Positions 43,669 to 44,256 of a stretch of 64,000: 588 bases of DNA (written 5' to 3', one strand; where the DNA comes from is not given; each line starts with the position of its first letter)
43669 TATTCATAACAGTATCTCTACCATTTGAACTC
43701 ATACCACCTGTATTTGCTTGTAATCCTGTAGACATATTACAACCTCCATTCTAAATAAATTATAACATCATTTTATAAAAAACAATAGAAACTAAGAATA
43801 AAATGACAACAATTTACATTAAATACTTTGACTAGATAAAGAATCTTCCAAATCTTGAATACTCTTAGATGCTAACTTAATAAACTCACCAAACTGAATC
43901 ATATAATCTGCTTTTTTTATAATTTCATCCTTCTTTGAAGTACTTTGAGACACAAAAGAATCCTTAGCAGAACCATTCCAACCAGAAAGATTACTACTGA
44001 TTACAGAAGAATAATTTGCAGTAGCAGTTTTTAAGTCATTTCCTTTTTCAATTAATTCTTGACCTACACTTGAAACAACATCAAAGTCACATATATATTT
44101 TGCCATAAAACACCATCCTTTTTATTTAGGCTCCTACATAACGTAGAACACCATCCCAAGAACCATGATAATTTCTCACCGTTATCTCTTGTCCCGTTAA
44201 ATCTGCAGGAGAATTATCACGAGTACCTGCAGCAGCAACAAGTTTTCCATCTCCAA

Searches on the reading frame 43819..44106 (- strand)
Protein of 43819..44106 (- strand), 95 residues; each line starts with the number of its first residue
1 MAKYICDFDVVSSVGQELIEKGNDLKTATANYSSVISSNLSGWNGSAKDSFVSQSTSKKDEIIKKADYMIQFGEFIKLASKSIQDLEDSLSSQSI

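Call 4: search_protein_families(library=pfam, proteins=[window:43819-44106:-], max_evalue=1)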
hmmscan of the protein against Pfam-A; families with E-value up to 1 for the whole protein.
window:43819-44106:- (95 aa): 1 family
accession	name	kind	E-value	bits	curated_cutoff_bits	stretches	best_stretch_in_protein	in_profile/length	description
PF06013.18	WXG100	-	0.011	16.5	27.3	1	7-87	5-85/86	Proteins of 100 residues with WXG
